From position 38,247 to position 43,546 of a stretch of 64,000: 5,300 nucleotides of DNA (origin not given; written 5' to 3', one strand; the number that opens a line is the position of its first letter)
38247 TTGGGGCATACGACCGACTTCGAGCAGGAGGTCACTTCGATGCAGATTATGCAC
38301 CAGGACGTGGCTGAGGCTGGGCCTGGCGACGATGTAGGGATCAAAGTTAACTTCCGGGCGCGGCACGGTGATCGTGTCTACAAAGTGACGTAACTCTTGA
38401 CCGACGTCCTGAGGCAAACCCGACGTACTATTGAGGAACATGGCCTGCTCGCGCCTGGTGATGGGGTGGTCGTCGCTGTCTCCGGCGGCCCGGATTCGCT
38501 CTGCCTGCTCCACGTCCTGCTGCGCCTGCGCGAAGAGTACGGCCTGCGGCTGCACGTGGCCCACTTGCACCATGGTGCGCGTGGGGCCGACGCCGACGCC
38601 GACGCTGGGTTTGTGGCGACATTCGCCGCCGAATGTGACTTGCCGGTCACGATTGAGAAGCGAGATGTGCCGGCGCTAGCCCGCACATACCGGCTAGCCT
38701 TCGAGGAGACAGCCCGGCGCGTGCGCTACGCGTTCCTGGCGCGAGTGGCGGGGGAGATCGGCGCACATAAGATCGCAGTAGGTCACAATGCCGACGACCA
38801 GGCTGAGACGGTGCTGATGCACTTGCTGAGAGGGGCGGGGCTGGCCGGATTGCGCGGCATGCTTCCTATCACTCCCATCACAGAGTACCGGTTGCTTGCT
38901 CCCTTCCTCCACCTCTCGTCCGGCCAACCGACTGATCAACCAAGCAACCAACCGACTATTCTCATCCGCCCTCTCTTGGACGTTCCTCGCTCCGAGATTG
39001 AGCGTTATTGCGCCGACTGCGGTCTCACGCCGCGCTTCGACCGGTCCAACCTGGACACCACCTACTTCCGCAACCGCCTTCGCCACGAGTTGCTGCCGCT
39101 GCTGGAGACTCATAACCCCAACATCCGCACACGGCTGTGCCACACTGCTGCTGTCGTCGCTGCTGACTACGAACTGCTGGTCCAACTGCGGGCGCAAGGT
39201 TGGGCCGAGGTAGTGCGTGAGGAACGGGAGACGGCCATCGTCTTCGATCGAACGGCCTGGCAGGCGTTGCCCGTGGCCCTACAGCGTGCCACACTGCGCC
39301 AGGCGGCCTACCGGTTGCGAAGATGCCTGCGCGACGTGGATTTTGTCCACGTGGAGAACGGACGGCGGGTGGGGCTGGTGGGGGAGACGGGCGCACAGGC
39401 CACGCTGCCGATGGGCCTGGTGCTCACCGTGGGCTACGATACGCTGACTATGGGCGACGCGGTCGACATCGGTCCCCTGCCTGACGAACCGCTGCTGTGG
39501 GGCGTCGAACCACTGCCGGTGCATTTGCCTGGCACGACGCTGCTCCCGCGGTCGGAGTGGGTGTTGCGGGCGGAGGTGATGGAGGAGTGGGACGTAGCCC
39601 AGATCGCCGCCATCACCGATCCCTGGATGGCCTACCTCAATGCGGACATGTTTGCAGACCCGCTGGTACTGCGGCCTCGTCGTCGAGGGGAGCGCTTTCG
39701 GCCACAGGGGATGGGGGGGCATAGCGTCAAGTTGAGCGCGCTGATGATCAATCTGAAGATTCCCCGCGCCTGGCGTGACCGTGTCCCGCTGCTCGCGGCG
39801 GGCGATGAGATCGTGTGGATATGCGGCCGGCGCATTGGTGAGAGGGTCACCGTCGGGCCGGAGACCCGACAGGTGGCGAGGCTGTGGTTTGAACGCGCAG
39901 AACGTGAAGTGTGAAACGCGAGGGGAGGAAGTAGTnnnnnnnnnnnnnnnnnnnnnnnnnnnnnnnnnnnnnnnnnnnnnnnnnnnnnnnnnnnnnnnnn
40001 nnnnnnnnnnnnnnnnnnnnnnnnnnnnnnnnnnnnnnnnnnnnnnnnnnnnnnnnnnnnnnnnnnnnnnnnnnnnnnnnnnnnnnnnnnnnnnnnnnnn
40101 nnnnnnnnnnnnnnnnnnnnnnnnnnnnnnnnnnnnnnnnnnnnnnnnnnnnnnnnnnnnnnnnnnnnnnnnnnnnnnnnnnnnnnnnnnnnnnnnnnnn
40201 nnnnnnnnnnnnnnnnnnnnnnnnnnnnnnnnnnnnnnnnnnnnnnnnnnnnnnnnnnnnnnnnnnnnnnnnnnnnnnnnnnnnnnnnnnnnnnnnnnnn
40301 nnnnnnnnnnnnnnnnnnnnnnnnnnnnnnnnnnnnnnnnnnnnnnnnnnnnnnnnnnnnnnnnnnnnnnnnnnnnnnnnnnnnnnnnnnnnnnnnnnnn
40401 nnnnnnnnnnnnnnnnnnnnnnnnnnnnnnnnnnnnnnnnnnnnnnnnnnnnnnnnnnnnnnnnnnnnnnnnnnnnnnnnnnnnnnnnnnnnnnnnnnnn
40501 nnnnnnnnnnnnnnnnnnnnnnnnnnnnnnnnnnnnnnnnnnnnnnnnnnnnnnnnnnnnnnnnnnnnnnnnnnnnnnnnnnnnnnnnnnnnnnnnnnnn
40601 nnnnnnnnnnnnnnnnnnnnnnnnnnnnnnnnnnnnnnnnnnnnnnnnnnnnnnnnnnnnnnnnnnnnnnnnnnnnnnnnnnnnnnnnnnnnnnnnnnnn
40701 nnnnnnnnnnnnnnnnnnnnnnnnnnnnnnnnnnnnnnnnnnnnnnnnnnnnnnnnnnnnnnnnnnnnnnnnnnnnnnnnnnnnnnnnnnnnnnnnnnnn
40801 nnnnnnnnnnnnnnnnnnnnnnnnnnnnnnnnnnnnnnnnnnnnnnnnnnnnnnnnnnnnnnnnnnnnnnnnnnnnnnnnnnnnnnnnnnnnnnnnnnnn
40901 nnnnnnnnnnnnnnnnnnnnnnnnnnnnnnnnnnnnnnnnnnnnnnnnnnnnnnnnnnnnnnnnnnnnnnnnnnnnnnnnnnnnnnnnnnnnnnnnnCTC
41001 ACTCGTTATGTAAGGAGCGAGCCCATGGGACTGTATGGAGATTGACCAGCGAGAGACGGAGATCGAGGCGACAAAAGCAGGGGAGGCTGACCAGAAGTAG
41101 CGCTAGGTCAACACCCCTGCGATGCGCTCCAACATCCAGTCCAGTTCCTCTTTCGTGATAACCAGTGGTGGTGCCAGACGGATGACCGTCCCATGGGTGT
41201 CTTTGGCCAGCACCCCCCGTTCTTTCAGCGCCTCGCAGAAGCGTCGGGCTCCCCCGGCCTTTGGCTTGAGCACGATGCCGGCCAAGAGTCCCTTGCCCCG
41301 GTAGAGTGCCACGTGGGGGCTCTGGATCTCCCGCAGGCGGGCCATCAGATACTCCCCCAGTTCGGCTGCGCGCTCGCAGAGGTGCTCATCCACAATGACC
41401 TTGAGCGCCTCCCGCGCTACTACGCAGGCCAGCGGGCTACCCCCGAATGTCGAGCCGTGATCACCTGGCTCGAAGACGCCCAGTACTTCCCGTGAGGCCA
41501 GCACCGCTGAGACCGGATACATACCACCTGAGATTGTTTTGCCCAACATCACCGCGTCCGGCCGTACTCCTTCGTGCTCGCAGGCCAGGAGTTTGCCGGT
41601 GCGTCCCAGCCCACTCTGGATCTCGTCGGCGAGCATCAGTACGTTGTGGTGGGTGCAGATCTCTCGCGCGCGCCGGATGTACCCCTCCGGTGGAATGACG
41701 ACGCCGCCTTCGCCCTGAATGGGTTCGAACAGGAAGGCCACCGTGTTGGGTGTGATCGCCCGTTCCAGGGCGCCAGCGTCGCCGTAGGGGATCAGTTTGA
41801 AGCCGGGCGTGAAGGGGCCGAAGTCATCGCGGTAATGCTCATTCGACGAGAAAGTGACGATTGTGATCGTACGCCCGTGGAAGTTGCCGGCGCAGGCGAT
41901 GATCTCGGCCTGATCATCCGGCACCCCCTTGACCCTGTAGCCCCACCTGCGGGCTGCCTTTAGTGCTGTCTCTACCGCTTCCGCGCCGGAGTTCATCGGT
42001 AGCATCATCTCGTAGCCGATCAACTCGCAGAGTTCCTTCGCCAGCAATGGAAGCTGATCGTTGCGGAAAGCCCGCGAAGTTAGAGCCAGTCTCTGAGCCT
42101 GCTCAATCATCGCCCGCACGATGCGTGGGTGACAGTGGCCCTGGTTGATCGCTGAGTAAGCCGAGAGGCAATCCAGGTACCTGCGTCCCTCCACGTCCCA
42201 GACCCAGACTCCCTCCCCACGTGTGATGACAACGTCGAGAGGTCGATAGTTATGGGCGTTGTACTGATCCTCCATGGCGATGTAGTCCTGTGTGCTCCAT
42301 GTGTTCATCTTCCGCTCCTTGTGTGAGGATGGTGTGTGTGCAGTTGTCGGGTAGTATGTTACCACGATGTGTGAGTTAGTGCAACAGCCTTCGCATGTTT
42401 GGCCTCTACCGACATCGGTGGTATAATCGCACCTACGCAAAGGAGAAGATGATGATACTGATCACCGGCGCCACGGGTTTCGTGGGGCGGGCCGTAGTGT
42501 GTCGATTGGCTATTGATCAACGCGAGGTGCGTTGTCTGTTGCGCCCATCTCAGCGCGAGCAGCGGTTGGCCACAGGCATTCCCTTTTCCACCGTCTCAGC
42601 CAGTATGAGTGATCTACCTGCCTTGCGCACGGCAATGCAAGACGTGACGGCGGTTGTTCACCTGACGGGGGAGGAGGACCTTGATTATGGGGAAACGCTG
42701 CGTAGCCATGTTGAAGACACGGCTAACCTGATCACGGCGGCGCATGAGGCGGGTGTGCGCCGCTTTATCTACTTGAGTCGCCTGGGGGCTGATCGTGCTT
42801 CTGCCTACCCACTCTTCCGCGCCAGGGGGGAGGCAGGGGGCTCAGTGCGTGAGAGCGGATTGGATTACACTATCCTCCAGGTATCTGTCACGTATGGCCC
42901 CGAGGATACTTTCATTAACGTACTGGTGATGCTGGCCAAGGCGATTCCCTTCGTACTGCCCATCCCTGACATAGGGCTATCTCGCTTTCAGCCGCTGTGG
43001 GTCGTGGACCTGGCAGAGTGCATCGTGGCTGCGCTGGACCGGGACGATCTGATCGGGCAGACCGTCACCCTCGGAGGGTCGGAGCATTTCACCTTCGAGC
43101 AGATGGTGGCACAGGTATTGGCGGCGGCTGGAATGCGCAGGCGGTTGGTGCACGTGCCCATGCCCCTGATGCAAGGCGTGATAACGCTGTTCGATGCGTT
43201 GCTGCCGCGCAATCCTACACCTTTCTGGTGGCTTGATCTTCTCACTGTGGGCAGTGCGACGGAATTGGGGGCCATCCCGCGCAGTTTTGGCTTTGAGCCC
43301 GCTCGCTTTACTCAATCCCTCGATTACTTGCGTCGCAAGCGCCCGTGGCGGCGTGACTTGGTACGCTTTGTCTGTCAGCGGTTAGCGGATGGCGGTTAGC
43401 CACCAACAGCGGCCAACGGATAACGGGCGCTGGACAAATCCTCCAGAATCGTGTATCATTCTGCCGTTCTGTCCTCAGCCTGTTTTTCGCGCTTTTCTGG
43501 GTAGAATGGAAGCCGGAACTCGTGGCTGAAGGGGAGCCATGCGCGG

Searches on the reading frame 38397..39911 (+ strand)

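Call 76: search_protein_families(library=pfam, proteins=[window:38397-39911:+], max_evalue=0.00001)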
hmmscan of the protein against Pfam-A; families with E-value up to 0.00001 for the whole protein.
window:38397-39911:+ (505 aa): 2 families
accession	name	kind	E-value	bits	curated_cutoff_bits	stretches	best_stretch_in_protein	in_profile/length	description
PF01171.26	ATP_bind_3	-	5.7e-49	166.8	27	1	24-231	2-182/182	PP-loop family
PF11734.13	TilS_C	-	3.8e-14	52.3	22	1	424-490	2-67/74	TilS substrate C-terminal domain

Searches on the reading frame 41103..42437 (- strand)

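Call 76: search_protein_families(library=pfam, proteins=[window:41103-42437:-], max_evalue=0.00001)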
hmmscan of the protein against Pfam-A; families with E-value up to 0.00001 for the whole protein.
window:41103-42437:- (444 aa): 1 family
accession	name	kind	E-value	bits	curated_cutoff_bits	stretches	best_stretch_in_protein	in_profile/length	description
PF00202.27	Aminotran_3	-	2e-124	415.8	30.5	1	60-442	2-402/403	Aminotransferase class-III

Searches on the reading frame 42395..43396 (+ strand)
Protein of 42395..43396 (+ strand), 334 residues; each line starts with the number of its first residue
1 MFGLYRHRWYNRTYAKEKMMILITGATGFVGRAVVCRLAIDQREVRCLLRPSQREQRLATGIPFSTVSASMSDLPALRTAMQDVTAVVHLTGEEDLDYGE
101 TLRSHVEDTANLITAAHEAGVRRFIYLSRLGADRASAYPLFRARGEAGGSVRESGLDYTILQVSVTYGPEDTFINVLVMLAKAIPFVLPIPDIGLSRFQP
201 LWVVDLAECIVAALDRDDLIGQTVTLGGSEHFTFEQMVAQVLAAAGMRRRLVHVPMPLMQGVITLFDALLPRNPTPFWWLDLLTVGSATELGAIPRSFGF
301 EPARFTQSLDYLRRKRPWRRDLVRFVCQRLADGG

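Call 77: search_protein_families(library=pfam, proteins=[window:42395-43396:+], max_evalue=0.00001)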
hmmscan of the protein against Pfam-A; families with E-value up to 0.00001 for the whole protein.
window:42395-43396:+ (334 aa): 5 families
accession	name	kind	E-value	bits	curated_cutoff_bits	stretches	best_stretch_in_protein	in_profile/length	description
PF13460.12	NAD_binding_10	-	7.1e-20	72.1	27.2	1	25-165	1-145/184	NAD(P)H-binding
PF01370.27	Epimerase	-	4.9e-17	62.6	20.9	1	21-128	1-114/240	NAD dependent epimerase/dehydratase family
PF05368.20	NmrA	-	2.8e-15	57.2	27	1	18-257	2-246/298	NmrA-like family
PF01073.25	3Beta_HSD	-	5.1e-10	39.3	22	1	22-130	1-117/280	3-beta hydroxysteroid dehydrogenase/isomerase family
PF04321.23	RmlD_sub_bind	-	6.6e-06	25.8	27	0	19-105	1-73/287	RmlD substrate binding domain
